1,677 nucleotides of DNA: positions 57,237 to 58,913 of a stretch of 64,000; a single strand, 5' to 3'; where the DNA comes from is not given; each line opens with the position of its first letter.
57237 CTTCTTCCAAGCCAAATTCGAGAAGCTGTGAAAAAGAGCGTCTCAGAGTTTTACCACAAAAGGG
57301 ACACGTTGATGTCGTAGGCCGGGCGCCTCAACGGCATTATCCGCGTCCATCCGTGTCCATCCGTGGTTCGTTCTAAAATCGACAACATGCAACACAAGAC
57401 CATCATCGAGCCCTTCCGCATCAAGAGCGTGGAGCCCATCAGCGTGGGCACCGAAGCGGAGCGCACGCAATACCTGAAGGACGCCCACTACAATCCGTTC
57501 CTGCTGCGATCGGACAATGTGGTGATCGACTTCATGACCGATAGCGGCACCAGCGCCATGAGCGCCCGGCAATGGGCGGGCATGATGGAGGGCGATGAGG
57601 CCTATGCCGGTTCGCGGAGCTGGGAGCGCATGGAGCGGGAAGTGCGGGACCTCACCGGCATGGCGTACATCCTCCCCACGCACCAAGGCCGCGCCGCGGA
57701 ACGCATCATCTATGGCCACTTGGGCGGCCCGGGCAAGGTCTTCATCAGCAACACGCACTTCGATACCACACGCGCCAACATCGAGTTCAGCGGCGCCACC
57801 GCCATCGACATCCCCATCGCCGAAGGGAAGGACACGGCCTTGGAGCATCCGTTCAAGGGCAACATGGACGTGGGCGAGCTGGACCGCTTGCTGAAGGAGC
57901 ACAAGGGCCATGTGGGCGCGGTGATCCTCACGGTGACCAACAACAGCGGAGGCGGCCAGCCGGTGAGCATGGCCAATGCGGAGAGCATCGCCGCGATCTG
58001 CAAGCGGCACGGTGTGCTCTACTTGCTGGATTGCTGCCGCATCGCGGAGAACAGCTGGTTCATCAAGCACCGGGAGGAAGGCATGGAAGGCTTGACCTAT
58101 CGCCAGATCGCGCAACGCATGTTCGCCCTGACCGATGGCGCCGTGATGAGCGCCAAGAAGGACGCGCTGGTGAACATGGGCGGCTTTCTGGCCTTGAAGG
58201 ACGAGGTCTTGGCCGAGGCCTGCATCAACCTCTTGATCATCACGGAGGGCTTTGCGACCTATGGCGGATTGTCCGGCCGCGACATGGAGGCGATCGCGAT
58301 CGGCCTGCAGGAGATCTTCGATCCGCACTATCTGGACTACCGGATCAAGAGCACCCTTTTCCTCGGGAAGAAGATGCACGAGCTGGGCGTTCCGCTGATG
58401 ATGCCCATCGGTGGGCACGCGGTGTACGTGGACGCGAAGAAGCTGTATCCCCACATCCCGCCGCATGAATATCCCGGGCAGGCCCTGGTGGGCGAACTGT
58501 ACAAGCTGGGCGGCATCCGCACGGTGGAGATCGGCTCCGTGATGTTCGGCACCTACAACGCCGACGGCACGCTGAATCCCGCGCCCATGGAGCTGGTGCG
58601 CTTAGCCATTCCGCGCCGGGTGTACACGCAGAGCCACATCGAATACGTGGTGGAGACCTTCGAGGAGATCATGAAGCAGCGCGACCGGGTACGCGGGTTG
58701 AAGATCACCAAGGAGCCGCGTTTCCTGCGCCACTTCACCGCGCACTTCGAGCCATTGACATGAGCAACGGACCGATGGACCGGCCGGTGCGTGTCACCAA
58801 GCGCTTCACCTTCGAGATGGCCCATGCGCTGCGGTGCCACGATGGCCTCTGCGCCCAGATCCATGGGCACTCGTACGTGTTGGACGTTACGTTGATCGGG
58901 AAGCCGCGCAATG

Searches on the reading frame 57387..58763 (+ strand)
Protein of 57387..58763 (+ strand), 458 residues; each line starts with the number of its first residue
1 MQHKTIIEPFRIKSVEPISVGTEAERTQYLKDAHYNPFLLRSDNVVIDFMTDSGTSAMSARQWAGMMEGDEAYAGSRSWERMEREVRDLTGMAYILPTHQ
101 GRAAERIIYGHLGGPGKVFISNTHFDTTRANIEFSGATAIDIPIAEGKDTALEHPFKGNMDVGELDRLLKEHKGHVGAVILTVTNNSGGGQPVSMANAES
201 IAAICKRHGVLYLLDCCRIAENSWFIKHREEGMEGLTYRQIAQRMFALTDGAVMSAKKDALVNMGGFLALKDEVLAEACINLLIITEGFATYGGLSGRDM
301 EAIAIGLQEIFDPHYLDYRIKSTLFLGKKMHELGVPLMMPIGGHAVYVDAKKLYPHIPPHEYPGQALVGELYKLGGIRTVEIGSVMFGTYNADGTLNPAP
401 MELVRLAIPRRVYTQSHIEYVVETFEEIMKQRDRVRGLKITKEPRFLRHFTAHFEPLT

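Call 68: find_homologous_proteins(query=window:57387-58763:+, max_evalue=1e-150)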
Query window:57387-58763:+ (458 aa): 7929 proteins with E <= 1e-150 among 8000 candidates; the best 120 are listed.
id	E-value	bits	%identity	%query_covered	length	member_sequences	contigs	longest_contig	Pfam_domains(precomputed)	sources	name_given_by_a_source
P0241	0.0e+0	1049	100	100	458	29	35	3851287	PF01212.28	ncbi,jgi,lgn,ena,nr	ncbi:MAG: tryptophanase [Flavobacteriales bacterium]|jgi:tryptophanase|nr:tryptophanase [Flavobacter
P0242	1.5e-293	991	93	100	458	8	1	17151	PF01212.28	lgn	-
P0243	3.4e-288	974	91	100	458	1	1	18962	PF01212.28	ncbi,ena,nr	ncbi:MAG: tryptophanase [Flavobacteriales bacterium]|nr:tryptophanase [Flavobacteriales bacterium]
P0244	7.4e-288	972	92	100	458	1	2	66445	PF01212.28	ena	-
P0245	3.4e-287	970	92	100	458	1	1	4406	PF01212.28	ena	-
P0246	3.7e-287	970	91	100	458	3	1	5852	PF01212.28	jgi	-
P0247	4.5e-287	970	92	100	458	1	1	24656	PF01212.28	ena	-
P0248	2.2e-286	968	91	100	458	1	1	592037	PF01212.28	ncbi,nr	ncbi:MAG: tryptophanase [Flavobacteriales bacterium]|nr:tryptophanase [Flavobacteriales bacterium]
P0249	6.8e-286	966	91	100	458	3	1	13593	PF01212.28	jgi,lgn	jgi:tryptophanase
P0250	2.2e-285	964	91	100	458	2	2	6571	PF01212.28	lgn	-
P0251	4.0e-285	963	91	100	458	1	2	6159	PF01212.28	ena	-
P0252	5.3e-285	963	91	100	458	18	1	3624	PF01212.28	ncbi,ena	-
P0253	1.6e-284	961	91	100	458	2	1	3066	PF01212.28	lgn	-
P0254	1.6e-284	961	91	100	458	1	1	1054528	PF01212.28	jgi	jgi:tryptophanase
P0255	2.7e-284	961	91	100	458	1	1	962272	PF01212.28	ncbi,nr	ncbi:MAG: tryptophanase [Flavobacteriales bacterium]|nr:tryptophanase [Flavobacteriales bacterium]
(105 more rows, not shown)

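Call 69: find_encoding_contigs(protein=P0242, flank=700, max_places=1)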
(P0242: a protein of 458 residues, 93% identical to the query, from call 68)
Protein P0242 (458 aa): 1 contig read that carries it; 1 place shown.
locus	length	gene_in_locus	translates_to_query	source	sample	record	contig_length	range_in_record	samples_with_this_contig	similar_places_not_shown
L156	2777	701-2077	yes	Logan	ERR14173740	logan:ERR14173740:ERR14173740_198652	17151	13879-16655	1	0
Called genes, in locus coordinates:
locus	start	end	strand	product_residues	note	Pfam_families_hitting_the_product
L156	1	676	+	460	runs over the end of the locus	PF01212:Beta_elim_lyase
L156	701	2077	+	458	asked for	PF01212:Beta_elim_lyase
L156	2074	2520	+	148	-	PF01242:PTPS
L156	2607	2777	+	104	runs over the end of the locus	PF02405:MlaE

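Call 70: find_encoding_contigs(protein=P0248, flank=700, max_places=1)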
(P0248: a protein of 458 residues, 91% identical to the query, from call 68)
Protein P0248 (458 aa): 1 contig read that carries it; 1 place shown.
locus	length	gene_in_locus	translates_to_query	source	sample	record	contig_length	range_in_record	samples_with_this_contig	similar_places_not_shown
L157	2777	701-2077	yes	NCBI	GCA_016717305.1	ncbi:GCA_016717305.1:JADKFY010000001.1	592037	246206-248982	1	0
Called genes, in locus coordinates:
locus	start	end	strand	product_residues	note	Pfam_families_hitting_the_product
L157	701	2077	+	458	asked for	PF01212:Beta_elim_lyase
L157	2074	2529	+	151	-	PF01242:PTPS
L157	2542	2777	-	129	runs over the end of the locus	PF03625:DUF302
